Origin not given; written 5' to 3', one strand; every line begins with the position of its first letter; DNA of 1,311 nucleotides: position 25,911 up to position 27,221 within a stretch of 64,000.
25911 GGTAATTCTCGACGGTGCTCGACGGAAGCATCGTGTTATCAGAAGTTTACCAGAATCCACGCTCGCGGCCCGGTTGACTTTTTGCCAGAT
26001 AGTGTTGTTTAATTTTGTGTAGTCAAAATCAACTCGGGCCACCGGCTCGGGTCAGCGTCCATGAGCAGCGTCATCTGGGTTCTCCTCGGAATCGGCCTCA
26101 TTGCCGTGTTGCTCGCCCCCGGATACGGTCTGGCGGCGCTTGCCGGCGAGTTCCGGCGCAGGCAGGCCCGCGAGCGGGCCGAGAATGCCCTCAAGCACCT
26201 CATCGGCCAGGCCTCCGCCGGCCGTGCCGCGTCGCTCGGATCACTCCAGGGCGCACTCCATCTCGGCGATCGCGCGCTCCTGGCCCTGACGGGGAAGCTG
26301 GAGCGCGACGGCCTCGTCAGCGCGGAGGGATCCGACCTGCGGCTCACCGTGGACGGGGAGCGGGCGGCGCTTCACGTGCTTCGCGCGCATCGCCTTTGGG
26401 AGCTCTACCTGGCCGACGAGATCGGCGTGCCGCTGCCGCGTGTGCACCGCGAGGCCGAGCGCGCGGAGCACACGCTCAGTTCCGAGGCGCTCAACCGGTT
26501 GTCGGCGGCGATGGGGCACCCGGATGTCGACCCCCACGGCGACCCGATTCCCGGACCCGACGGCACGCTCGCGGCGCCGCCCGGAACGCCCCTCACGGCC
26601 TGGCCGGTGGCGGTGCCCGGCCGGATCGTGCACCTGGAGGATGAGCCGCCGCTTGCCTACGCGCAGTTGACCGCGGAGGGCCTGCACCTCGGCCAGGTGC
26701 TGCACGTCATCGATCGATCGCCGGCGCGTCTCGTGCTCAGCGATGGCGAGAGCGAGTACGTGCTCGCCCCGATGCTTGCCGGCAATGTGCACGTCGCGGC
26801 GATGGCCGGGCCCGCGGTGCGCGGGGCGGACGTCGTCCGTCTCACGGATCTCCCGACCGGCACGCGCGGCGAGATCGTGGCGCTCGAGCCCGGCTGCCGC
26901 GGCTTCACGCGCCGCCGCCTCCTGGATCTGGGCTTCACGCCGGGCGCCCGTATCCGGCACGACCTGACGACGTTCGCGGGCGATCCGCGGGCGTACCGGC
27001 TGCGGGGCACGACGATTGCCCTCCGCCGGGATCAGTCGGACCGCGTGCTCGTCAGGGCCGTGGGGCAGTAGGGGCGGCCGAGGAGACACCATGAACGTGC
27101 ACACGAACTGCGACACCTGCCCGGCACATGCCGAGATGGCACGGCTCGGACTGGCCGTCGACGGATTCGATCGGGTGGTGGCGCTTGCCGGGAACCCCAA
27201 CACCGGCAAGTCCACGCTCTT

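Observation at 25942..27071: DtxR-like module with an N-terminal hydrophobic helix fused to FeoA, opposite a canonical DtxR repressor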

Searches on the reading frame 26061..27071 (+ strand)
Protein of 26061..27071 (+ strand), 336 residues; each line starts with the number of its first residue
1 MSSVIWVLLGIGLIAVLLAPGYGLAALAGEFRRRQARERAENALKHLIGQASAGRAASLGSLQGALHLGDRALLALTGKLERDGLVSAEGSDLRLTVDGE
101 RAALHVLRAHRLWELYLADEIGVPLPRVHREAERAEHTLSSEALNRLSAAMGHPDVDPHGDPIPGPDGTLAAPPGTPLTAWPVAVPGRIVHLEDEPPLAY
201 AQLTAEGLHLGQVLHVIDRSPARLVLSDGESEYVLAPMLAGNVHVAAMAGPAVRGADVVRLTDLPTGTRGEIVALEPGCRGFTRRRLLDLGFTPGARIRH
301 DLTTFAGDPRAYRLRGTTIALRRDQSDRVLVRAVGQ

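Call 5: search_protein_families(library=pfam, proteins=[window:26061-27071:+], max_evalue=0.01)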
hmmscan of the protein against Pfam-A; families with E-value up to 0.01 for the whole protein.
window:26061-27071:+ (336 aa): 2 families
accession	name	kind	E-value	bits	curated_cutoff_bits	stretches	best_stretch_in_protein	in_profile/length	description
PF02742.21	Fe_dep_repr_C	-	7.7e-25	87.1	27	1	96-164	1-69/70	Iron dependent repressor, metal binding and dimerisation domain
PF04023.20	FeoA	-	1.2e-19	70.6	23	1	259-332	1-73/74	FeoA domain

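Call 6: search_protein_families(library=ncbifam, proteins=[window:26061-27071:+], max_evalue=0.01)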
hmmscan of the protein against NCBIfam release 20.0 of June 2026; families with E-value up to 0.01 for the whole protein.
window:26061-27071:+ (336 aa): 4 families
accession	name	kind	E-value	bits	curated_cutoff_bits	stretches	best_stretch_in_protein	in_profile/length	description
NF047407.1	TransRegMntRTherm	equivalog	6.7e-29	101.2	350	1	70-247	46-225/227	manganese-dependent transcriptional regulator MntR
NF053665.1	TransRegDtxRActin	equivalog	4.8e-19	68.7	290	1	79-167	47-136/233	iron-dependent transcriptional repressor DtxR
NF008273.0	PRK11050.1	equivalog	0.00033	20.4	153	1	78-151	76-149/156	manganese-binding transcriptional regulator MntR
NF003025.0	PRK03902.1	equivalog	0.0062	16.6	138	1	74-148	40-114/142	transcriptional regulator MntR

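Call 7: find_homologous_proteins(query=window:26061-27071:+)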
Query window:26061-27071:+ (336 aa): 1963 proteins with E <= 0.001 among 8000 candidates; the best 120 are listed.
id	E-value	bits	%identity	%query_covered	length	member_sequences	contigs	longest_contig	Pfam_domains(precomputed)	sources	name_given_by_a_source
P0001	4.1e-213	725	100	100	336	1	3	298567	PF02742.22,PF04023.21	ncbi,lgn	-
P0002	5.9e-152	523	73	99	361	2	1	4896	PF02742.22,PF04023.21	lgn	-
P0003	8.3e-150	516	72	99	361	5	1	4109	PF02742.22,PF04023.21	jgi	jgi:DtxR family Mn-dependent transcriptional regulator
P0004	3.0e-148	511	75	93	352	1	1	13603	PF02742.22,PF04023.21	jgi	jgi:DtxR family Mn-dependent transcriptional regulator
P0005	2.5e-147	508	72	99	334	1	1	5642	PF02742.22,PF04023.21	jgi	jgi:DtxR family Mn-dependent transcriptional regulator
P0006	1.3e-144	499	74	94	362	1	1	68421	PF02742.22,PF04023.21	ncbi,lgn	-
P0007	3.4e-144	498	74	95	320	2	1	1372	PF02742.22,PF04023.21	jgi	jgi:DtxR family Mn-dependent transcriptional regulator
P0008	5.4e-144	497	71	99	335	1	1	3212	PF02742.22,PF04023.21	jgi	jgi:DtxR family Mn-dependent transcriptional regulator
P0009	7.4e-144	497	71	99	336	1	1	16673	PF02742.22,PF04023.21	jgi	jgi:DtxR family Mn-dependent transcriptional regulator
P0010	9.0e-143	493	76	91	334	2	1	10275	PF02742.22,PF04023.21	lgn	-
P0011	2.8e-142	492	71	94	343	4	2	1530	PF02742.22,PF04023.21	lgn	-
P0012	6.5e-142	490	74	90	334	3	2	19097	PF02742.22,PF04023.21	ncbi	ncbi:MAG: iron dependent repressor, metal binding and dimerization domain protein [Vicinamibacterale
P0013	1.7e-141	489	68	100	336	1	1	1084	PF02742.22,PF04023.21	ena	-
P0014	2.3e-141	489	71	93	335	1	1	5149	PF02742.22,PF04023.21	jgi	jgi:DtxR family Mn-dependent transcriptional regulator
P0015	2.7e-141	488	71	96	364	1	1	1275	PF02742.22,PF04023.21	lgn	-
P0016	6.3e-141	487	68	100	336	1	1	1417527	PF02742.22,PF04023.21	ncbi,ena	-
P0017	9.7e-141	487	70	99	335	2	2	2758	PF02742.22,PF04023.21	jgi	-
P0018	1.4e-140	486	69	99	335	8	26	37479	PF02742.22,PF04023.21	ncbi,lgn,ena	-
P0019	2.4e-140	485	68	99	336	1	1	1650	PF02742.22,PF04023.21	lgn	-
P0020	2.7e-140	485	71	97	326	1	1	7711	PF02742.22,PF04023.21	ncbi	-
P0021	3.0e-140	485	68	99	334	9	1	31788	PF02742.22,PF04023.21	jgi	-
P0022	5.6e-140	484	68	100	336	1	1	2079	PF02742.22,PF04023.21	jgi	jgi:DtxR family transcriptional regulator, Mn-dependent transcriptional regulator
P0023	6.7e-140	484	69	99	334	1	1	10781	PF02742.22,PF04023.21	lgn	-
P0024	1.0e-139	483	68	99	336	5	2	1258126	PF02742.22,PF04023.21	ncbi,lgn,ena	-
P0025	2.0e-139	482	68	100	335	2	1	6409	PF02742.22,PF04023.21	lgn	-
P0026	4.1e-139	481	70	99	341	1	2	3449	PF02742.22,PF04023.21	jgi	jgi:DtxR family Mn-dependent transcriptional regulator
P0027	8.2e-139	480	70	93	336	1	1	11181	PF02742.22,PF04023.21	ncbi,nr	ncbi:MAG: hypothetical protein EXQ50_12695 [Acidobacteria bacterium]|nr:hypothetical protein [Acidob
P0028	1.3e-138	480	67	100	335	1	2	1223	PF02742.22,PF04023.21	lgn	-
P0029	3.4e-138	478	69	94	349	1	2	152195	PF02742.22,PF04023.21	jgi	-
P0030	7.8e-138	477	72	94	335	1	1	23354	PF02742.22,PF04023.21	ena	-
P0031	9.8e-138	477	68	99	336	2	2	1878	PF02742.22,PF04023.21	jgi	jgi:DtxR family Mn-dependent transcriptional regulator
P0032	1.3e-137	476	69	94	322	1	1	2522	PF02742.22,PF04023.21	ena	-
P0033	1.5e-137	476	69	94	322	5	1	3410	PF02742.22,PF04023.21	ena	-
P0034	1.7e-137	476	68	98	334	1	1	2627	PF02742.22,PF04023.21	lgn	-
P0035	3.6e-137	475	70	94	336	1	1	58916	PF02742.22,PF04023.21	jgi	-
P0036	4.5e-137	475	67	98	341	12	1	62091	PF02742.22,PF04023.21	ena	-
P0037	5.9e-137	474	67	99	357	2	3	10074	PF02742.22,PF04023.21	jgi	-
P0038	7.3e-137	474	67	99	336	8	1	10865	PF02742.22,PF04023.21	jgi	jgi:DtxR family Mn-dependent transcriptional regulator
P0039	8.3e-137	474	69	98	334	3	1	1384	PF02742.22,PF04023.21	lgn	-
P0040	9.9e-137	473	68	99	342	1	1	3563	PF02742.22,PF04023.21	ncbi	-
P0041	1.3e-136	473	69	98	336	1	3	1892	PF02742.22,PF04023.21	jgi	jgi:DtxR family Mn-dependent transcriptional regulator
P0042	1.5e-136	473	69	96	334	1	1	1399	PF02742.22,PF04023.21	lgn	-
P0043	2.8e-136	472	67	98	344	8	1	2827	PF02742.22,PF04023.21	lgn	-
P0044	2.9e-136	472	67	100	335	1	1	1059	PF02742.22,PF04023.21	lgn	-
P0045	3.2e-136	472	66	99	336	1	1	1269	PF02742.22,PF04023.21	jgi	jgi:DtxR family Mn-dependent transcriptional regulator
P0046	3.3e-136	472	68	94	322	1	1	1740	PF02742.22,PF04023.21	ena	-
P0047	3.4e-136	472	69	94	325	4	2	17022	PF02742.22,PF04023.21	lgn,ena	-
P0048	4.5e-136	471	68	94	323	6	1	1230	PF02742.22,PF04023.21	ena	-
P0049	5.4e-136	471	66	99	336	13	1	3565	PF02742.22,PF04023.21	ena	-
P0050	5.8e-136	471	68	98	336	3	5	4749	PF02742.22,PF04023.21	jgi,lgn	jgi:DtxR family Mn-dependent transcriptional regulator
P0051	6.0e-136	471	67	98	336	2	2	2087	PF02742.22,PF04023.21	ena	-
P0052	6.7e-136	471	68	94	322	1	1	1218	PF02742.22,PF04023.21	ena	-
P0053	6.7e-136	471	67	99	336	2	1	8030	PF02742.22,PF04023.21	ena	-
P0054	7.0e-136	471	67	100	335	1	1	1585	PF02742.22,PF04023.21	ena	-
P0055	1.1e-135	470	66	98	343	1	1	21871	PF02742.22,PF04023.21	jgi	-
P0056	1.1e-135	470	66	98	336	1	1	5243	PF02742.22,PF04023.21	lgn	-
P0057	1.5e-135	470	69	94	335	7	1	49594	PF02742.22,PF04023.21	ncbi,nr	ncbi:MAG TPA: iron dependent repressor, metal binding and dimerization domain protein [Vicinamibacte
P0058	1.7e-135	469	68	99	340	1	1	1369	PF02742.22,PF04023.21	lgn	-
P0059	3.7e-135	468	71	95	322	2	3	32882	PF02742.22,PF04023.21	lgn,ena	-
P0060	4.2e-135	468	68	93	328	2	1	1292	PF02742.22,PF04023.21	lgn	-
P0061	4.8e-135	468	66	98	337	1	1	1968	PF02742.22,PF04023.21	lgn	-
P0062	5.4e-135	468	67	94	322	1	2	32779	PF02742.22,PF04023.21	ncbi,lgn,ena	-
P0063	6.0e-135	468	67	98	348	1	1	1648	PF02742.22,PF04023.21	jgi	-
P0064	6.4e-135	467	67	99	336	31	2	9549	PF02742.22,PF04023.21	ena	-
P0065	7.2e-135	467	70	94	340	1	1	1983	PF02742.22,PF04023.21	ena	-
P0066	1.5e-134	466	66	99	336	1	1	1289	PF02742.22,PF04023.21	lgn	-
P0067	1.6e-134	466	67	94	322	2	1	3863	PF02742.22,PF04023.21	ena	-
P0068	1.9e-134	466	70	94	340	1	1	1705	PF02742.22,PF04023.21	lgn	-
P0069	2.2e-134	466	67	98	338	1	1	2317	PF02742.22,PF04023.21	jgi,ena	-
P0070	4.0e-134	465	70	90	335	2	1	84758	PF02742.22,PF04023.21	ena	-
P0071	4.2e-134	465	66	99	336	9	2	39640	PF02742.22,PF04023.21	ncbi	-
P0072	6.6e-134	464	67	99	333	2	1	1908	PF02742.22,PF04023.21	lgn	-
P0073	6.7e-134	464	71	93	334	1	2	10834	PF02742.22,PF04023.21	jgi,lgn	-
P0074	7.2e-134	464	69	94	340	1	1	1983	PF02742.22,PF04023.21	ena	-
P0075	9.2e-134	464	65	99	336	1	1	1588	PF02742.22,PF04023.21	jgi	jgi:DtxR family transcriptional regulator, Mn-dependent transcriptional regulator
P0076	9.7e-134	464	68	94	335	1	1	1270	PF02742.22,PF04023.21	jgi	jgi:DtxR family Mn-dependent transcriptional regulator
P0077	9.9e-134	464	67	99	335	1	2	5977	PF02742.22,PF04023.21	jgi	jgi:DtxR family Mn-dependent transcriptional regulator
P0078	1.6e-133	463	67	99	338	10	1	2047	PF02742.22,PF04023.21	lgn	-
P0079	1.7e-133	463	69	94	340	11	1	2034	PF02742.22,PF04023.21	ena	-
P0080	2.1e-133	462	65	98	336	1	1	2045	PF02742.22,PF04023.21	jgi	jgi:DtxR family Mn-dependent transcriptional regulator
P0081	2.9e-133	462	64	98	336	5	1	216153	PF02742.22,PF04023.21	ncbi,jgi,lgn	ncbi:MAG: metal-dependent transcriptional regulator [Vicinamibacterales bacterium]|jgi:DtxR family M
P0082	2.9e-133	462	68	94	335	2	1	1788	PF02742.22,PF04023.21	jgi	-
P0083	4.4e-133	461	67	99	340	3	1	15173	PF02742.22,PF04023.21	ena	-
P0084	4.7e-133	461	67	94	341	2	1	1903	PF02742.22,PF04023.21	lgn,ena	-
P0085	5.3e-133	461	68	93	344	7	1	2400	PF02742.22,PF04023.21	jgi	-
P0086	9.3e-133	460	66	98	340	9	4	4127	PF02742.22,PF04023.21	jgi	jgi:DtxR family Mn-dependent transcriptional regulator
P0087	9.8e-133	460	67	94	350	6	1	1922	PF06969.23,PF02742.22,PF04023.21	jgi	jgi:DtxR family transcriptional regulator, Mn-dependent transcriptional regulator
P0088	1.0e-132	460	69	94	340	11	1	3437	PF02742.22,PF04023.21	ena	-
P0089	1.2e-132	460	67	94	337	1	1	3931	PF02742.22,PF04023.21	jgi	jgi:DtxR family transcriptional regulator, Mn-dependent transcriptional regulator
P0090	1.2e-132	460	68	94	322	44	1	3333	PF02742.22,PF04023.21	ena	-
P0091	1.6e-132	460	65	98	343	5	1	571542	PF02742.22,PF04023.21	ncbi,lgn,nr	ncbi:MAG: iron dependent repressor, metal binding and dimerization domain protein [Acidobacteriota b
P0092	2.2e-132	459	67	94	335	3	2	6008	PF02742.22,PF04023.21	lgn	-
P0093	2.7e-132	459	67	98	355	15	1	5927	PF02742.22,PF04023.21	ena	-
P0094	3.6e-132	458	65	99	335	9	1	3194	PF02742.22,PF04023.21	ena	-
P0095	3.8e-132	458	67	94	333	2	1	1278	PF02742.22,PF04023.21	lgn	-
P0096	5.8e-132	458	67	98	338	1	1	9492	PF02742.22,PF04023.21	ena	-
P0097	6.4e-132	458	66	96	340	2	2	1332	PF02742.22,PF04023.21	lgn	-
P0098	6.7e-132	458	69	93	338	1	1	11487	PF02742.22,PF04023.21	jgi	jgi:DtxR family Mn-dependent transcriptional regulator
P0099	1.1e-131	457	66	99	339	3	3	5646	PF02742.22,PF04023.21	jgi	jgi:DtxR family Mn-dependent transcriptional regulator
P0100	1.1e-131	457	66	99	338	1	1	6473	PF02742.22,PF04023.21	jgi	jgi:DtxR family Mn-dependent transcriptional regulator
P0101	1.5e-131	456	67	94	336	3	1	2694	PF02742.22,PF04023.21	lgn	-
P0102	1.7e-131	456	68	93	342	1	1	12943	PF02742.22,PF04023.21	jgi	jgi:DtxR family Mn-dependent transcriptional regulator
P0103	1.8e-131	456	65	99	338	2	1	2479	PF02742.22,PF04023.21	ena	-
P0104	2.5e-131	456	66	97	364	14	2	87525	PF02742.22,PF04023.21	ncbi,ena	-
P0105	2.7e-131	456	67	94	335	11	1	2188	PF02742.22,PF04023.21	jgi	jgi:DtxR family transcriptional regulator, Mn-dependent transcriptional regulator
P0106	2.8e-131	456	66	95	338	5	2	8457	PF02742.22,PF04023.21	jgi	jgi:DtxR family Mn-dependent transcriptional regulator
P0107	3.1e-131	455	67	94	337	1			PF02742.22,PF04023.21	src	-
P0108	3.8e-131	455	67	93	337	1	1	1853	PF02742.22,PF04023.21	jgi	jgi:DtxR family Mn-dependent transcriptional regulator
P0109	4.1e-131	455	67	94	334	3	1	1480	PF02742.22,PF04023.21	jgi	-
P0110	4.3e-131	455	67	94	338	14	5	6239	PF02742.22,PF04023.21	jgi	jgi:DtxR family Mn-dependent transcriptional regulator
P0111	4.4e-131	455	67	94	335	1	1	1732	PF02742.22,PF04023.21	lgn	-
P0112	5.0e-131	455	65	99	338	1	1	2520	PF02742.22,PF04023.21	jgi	jgi:DtxR family Mn-dependent transcriptional regulator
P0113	5.5e-131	455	68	93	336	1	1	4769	PF02742.22,PF04023.21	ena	-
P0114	6.5e-131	454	66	99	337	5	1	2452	PF02742.22,PF04023.21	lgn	-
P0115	8.7e-131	454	67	93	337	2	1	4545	PF02742.22,PF04023.21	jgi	jgi:DtxR family Mn-dependent transcriptional regulator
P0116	8.8e-131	454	68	94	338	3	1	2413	PF02742.22,PF04023.21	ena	-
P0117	9.5e-131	454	67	93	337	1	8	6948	PF02742.22,PF04023.21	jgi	jgi:DtxR family Mn-dependent transcriptional regulator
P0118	1.0e-130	454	65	100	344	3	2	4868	PF02742.22,PF04023.21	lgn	-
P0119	1.1e-130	454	67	94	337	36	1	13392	PF02742.22,PF04023.21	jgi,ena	jgi:DtxR family Mn-dependent transcriptional regulator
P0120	1.1e-130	454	64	99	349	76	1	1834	PF02742.22,PF04023.21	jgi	jgi:DtxR family transcriptional regulator, Mn-dependent transcriptional regulator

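Call 10: search_protein_representatives(protein=window:26061-27071:+)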
Query: 336 residues. Proteins with E-value up to 0.001 (for the whole library): 6380; up to 1e-10: 2387; up to 1e-30: 331. The best 150 are listed.
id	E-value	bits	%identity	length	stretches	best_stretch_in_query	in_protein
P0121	1.2e-86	307.1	53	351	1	6-332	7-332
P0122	1.4e-84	300.4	47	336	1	6-331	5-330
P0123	2.7e-83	296.1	45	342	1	5-332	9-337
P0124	1.1e-80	287.6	46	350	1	5-332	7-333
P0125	2.1e-77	276.7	45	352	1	8-332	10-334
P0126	5.5e-75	268.8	47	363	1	3-334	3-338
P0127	6.0e-74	265.4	45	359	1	2-334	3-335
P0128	5.5e-73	262.3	46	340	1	8-333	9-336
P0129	1.8e-72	260.6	47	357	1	8-332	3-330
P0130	1.9e-72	260.5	46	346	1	11-333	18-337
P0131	4.4e-72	259.3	44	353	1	5-333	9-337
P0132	1.9e-71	257.2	44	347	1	2-333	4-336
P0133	1.5e-70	254.2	44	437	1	26-333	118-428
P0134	3.3e-69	249.8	44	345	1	3-331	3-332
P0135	9.6e-69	248.3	41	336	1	25-331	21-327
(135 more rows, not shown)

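Call 11: find_encoding_contigs(protein=window:26061-27071:+, flank=6000, max_places=3)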
Protein window:26061-27071:+ (336 aa): 3 contigs read that carry it; 1 place shown.
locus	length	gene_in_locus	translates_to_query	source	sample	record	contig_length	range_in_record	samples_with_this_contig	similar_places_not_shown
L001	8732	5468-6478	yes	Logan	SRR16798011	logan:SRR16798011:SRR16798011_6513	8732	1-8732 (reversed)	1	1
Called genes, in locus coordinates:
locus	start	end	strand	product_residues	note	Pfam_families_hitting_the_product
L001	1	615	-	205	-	?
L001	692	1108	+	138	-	PF18480:DUF5615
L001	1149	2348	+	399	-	PF01979:Amidohydro_1, PF07969:Amidohydro_3 (weak)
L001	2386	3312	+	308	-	PF13349:DUF4097, PF24016:DUF7330 (faint)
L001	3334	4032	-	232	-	PF06508:QueC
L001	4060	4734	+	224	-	PF00702:Hydrolase, PF12710:HAD, PF13419:HAD_2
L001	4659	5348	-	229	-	PF01325:Fe_dep_repress, PF02742:Fe_dep_repr_C, PF04023:FeoA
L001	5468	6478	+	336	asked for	PF02742:Fe_dep_repr_C, PF04023:FeoA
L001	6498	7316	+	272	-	PF01926:MMR_HSR1, PF02421:FeoB_N, PF17910:FeoB_Cyto (weak)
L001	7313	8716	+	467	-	PF07670:Gate, PF07664:FeoB_C, PF07670:Gate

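Call 20: find_related_loci(query=A2, collection=genome_contigs, flank=5000)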
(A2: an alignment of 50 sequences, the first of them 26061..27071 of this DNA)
Query A2 (336 aa) in genome_contigs; peptide patterns used: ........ (x = any residue, [..] = any of these).
600 stretches matched a pattern (row limit reached: there are more); 598 encode a relative of the query (tblastn E <= 1e-3); the best 80 are kept; 80 distinct loci.
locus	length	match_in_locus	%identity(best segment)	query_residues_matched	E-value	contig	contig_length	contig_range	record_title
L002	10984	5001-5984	66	1-327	3e-132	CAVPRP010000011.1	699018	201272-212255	MAG: uncultured Acidobacteriota bacterium isolate MFD00392.bin.2.132 genome assembly, contig: contig_6070, whole genome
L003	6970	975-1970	50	1-332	2e-97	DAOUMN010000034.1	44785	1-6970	MAG TPA_asm: Bellilinea sp. isolate W58_124 k99_264712, whole genome shotgun sequence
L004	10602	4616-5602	49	6-334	2e-96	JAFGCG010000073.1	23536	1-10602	MAG: Anaerolineales bacterium isolate Zod_Metabat.109 k87_4920661, whole genome shotgun sequence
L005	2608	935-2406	50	3-334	1e-97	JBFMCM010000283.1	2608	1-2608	MAG: Chloroflexota bacterium isolate MAG193 MAG193_283, whole genome shotgun sequence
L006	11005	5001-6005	47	1-334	6e-94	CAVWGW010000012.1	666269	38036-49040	MAG: uncultured Chloroflexia bacterium isolate MFD04716.bin.3.335 genome assembly, contig: contig_4305, whole genome sho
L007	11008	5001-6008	46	2-336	4e-87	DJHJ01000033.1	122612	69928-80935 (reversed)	MAG TPA_asm: Acidobacteriia bacterium UBA6623 UBA6623_contig_10329, whole genome shotgun sequence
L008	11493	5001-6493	46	1-334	1e-86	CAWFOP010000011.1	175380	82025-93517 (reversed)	MAG: uncultured Acidobacteriota bacterium isolate MFD05684.bin.1.257 genome assembly, contig: contig_43692, whole genome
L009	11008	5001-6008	44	1-334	2e-82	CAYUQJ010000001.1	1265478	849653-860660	MAG TPA_asm: uncultured Leptolinea sp. isolate binchicken_co27_78 genome assembly, contig: NODE_1_length_1265478_cov_53.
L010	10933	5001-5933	49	20-331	7e-80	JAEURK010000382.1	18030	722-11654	MAG: Anaerolineales bacterium isolate new MAG-275 k141_1643121, whole genome shotgun sequence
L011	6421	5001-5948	51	20-335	1e-91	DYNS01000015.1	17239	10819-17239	MAG TPA_asm: Anaerolinea sp. isolate SulCav_FS08_3_57_8 SulCav_FS08-3_1304_length_17239_cov_4.979574, whole genome shotg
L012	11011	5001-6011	41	5-332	1e-75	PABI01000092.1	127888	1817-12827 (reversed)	MAG: Anaerolineaceae bacterium isolate NAT123 MHASMcontig_919545, whole genome shotgun sequence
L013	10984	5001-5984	37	7-333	1e-72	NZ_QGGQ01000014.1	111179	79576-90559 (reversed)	Maribacter polysiphoniae strain DSM 23514 LX92DRAFT_scaffold00014.14, whole genome shotgun sequence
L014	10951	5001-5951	46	20-336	4e-72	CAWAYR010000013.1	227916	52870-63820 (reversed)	MAG: uncultured Acidobacteriota bacterium isolate MFD05567.bin.3.64 genome assembly, contig: contig_2091, whole genome s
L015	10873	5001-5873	44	42-332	2e-71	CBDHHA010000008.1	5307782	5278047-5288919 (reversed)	MAG: Bryobacterales bacterium isolate 2d5554e7-8e83-4990-916f-a624400d9ca1 genome assembly, contig: contig_8, whole geno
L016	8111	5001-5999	40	8-336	1e-71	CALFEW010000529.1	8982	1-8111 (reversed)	MAG TPA_asm: uncultured Chloroflexi bacterium isolate SRR5576001_bin.34_CONCOCT_v1.1_MAG genome assembly, contig: ERZ795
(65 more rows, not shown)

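Call 30: find_encoding_contigs(protein=P0006, flank=3000, max_places=1)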
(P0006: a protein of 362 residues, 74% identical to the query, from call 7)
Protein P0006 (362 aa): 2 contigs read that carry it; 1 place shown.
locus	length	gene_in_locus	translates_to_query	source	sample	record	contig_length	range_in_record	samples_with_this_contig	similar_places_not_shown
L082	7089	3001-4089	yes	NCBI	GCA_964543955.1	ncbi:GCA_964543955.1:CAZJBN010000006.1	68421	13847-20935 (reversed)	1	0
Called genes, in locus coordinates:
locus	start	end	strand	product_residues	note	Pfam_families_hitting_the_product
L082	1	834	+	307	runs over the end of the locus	PF13349:DUF4097, PF24016:DUF7330 (faint)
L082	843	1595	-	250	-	PF06508:QueC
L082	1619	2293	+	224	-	PF00702:Hydrolase, PF12710:HAD, PF13419:HAD_2, PF13242:Hydrolase_like (faint)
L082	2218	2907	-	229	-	PF01325:Fe_dep_repress, PF02742:Fe_dep_repr_C, PF04023:FeoA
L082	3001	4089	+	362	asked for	PF02742:Fe_dep_repr_C, PF04023:FeoA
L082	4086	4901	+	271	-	PF00009:GTP_EFTU (faint), PF01926:MMR_HSR1, PF02421:FeoB_N, PF17910:FeoB_Cyto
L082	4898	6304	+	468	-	PF07670:Gate, PF07664:FeoB_C, PF07670:Gate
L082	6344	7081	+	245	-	PF01209:Ubie_methyltran, PF13489:Methyltransf_23, PF13847:Methyltransf_31, PF08241:Methyltransf_11, PF08242:Methyltransf_12, PF13649:Methyltransf_25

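Call 31: find_encoding_contigs(protein=P0016, flank=3000, max_places=1)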
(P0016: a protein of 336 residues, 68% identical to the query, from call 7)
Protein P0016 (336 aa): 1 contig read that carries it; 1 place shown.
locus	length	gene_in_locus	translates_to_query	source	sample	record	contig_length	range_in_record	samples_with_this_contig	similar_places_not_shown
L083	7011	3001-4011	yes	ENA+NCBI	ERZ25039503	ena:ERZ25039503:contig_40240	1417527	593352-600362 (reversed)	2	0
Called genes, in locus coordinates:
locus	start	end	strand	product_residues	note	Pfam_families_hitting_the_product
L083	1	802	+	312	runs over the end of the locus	PF24016:DUF7330 (faint), PF13349:DUF4097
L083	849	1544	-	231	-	PF06508:QueC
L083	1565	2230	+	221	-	PF00702:Hydrolase, PF12710:HAD, PF13419:HAD_2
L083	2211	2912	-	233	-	PF01325:Fe_dep_repress, PF02742:Fe_dep_repr_C, PF04023:FeoA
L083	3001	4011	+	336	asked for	PF02742:Fe_dep_repr_C, PF04023:FeoA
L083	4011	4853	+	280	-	PF01926:MMR_HSR1, PF02421:FeoB_N, PF17910:FeoB_Cyto (weak)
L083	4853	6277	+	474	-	PF07670:Gate, PF07664:FeoB_C, PF07670:Gate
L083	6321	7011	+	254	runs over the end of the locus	PF01209:Ubie_methyltran, PF13489:Methyltransf_23, PF13847:Methyltransf_31, PF08241:Methyltransf_11, PF08242:Methyltransf_12, PF13649:Methyltransf_25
